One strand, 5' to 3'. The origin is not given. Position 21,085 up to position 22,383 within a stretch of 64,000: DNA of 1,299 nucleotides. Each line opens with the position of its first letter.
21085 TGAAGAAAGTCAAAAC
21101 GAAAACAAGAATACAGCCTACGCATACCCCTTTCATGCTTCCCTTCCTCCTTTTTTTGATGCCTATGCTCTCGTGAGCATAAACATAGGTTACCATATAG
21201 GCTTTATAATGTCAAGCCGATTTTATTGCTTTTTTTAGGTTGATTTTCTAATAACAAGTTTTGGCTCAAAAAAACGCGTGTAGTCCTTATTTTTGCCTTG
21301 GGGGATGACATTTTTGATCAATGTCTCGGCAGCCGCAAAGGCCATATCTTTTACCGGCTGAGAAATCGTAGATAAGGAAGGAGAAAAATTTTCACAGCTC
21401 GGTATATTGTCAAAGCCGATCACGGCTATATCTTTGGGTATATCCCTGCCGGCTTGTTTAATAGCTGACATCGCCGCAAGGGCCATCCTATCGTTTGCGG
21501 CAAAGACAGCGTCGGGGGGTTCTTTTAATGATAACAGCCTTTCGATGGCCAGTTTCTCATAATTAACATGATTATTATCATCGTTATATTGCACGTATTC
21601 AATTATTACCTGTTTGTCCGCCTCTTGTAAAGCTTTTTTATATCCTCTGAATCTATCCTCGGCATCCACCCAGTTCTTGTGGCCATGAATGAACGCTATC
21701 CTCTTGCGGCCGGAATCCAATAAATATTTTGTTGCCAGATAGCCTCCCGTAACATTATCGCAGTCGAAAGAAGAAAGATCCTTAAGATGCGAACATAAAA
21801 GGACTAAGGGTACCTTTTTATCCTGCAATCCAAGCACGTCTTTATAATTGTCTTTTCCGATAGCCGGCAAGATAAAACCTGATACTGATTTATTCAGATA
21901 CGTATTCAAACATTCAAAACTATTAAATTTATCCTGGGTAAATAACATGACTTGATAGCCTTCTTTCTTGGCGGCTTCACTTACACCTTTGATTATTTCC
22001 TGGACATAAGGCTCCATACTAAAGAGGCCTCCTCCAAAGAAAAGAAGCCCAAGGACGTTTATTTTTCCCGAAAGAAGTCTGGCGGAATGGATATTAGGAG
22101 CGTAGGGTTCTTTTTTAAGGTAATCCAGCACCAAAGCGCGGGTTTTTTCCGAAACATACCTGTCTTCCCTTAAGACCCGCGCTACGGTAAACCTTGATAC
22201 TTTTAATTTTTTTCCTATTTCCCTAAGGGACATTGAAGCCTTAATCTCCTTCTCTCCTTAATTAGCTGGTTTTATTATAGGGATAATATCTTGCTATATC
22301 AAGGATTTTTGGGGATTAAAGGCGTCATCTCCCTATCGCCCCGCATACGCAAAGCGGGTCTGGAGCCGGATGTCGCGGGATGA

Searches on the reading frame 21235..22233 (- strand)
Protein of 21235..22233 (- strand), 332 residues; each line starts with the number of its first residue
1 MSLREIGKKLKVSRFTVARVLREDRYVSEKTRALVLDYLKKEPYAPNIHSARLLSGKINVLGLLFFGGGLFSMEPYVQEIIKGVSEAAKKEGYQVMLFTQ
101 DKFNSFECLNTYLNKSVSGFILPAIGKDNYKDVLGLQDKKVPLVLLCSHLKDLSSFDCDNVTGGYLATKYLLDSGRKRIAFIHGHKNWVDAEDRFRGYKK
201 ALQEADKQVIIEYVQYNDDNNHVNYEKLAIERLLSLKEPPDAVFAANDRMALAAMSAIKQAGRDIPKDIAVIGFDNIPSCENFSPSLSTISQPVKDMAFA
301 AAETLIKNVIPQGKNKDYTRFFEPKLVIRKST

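Call 25: search_protein_families(library=pfam, proteins=[window:21235-22233:-], max_evalue=0.0001)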
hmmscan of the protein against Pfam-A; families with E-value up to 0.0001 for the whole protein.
window:21235-22233:- (332 aa): 4 families
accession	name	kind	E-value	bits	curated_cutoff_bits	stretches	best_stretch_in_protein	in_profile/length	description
PF13377.12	Peripla_BP_3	-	6.7e-34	117.8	26.5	1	169-332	2-167/167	Periplasmic binding protein-like domain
PF00532.27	Peripla_BP_1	-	5.3e-22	79.1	22.2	1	74-309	13-261/281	Periplasmic binding proteins and sugar binding domain of LacI family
PF13407.12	Peripla_BP_4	-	3.6e-19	69.8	35.1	1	75-306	11-251/258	Periplasmic binding protein domain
PF00356.27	LacI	-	3.8e-08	33.4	27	1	3-47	2-46/46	Bacterial regulatory proteins, lacI family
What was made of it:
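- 21235..22233 (-): LacI-family regulator (332 aa; MFA5338544.1). It lies directly upstream of C and is itself preceded by a copy of the promoter cassette at 22255-22340. Pfam LacI plus Peripla_BP_1/3/4 (call 25).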

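Call 48: list_cluster_members(proteins=[P0004, P0027, P0063, L013:2184-3020:+, L013:3002-3652:+, window:21235-22233:-, L013:6979-8001:+])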
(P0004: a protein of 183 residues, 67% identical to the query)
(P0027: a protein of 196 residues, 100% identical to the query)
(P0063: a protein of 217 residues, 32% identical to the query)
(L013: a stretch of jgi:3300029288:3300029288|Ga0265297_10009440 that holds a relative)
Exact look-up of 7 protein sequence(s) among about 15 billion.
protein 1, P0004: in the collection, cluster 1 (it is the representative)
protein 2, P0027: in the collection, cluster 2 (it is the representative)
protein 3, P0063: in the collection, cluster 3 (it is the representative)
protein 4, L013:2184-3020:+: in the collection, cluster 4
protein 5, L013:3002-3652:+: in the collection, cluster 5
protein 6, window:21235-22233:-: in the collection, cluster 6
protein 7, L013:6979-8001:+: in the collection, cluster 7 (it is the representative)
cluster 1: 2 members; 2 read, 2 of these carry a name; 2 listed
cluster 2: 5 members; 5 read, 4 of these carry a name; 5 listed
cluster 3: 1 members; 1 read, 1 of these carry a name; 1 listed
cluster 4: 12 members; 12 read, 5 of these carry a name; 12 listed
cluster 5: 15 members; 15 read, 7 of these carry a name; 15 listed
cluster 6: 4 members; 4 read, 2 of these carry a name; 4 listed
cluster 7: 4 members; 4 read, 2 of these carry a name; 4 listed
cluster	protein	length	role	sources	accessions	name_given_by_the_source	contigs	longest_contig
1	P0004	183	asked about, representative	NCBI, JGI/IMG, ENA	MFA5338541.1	MAG: hypothetical protein WC317_00115 [Candidatus Omnitrophota bacterium] | hypothetical protein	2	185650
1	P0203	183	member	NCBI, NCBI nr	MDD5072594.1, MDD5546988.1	MAG: hypothetical protein PHO67_07560 [Candidatus Omnitrophica bacterium] | hypothetical protein [Candidatus Omnitrophota bacterium]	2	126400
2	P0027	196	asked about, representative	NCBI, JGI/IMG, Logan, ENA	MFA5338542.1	MAG: PEP-CTERM sorting domain-containing protein [Candidatus Omnitrophota bacterium] | hypothetical protein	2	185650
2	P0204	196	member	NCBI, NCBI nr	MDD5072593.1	MAG: PEP-CTERM sorting domain-containing protein [Candidatus Omnitrophica bacterium] | PEP-CTERM sorting domain-containing protein [Candidatus Omnitrophota bacterium]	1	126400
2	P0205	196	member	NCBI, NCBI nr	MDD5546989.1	MAG: PEP-CTERM sorting domain-containing protein [Candidatus Omnitrophica bacterium] | PEP-CTERM sorting domain-containing protein [Candidatus Omnitrophota bacterium]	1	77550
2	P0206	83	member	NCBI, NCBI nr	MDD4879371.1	MAG: PEP-CTERM sorting domain-containing protein, partial [Candidatus Omnitrophica ... | PEP-CTERM sorting domain-containing protein [Candidatus Omnitrophota bacterium]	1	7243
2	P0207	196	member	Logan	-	-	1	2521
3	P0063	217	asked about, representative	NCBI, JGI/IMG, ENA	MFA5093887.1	MAG: PEP-CTERM sorting domain-containing protein [Candidatus Omnitrophota bacterium]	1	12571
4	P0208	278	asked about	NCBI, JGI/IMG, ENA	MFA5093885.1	MAG: exosortase/archaeosortase family protein [Candidatus Omnitrophota bacterium]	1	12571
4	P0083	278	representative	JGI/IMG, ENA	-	-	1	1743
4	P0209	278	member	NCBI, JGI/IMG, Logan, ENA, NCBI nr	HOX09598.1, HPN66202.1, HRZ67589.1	MAG TPA: exosortase/archaeosortase family protein [Candidatus Omnitrophota bacterium] | exosortase/archaeosortase family protein [Candidatus Omnitrophota bacterium]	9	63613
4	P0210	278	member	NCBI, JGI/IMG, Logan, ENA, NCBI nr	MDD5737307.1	MAG: exosortase/archaeosortase family protein [Candidatus Omnitrophica bacterium] | exosortase/archaeosortase family protein [Candidatus Omnitrophota bacterium]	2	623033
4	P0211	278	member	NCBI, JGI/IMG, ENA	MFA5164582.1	MAG: exosortase/archaeosortase family protein [Candidatus Omnitrophota bacterium]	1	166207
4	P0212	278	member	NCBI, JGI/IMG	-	exosortase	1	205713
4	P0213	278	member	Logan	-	-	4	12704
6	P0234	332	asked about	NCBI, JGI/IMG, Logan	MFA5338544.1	MAG: LacI family DNA-binding transcriptional regulator [Candidatus Omnitrophota bacterium] | LacI family transcriptional regulator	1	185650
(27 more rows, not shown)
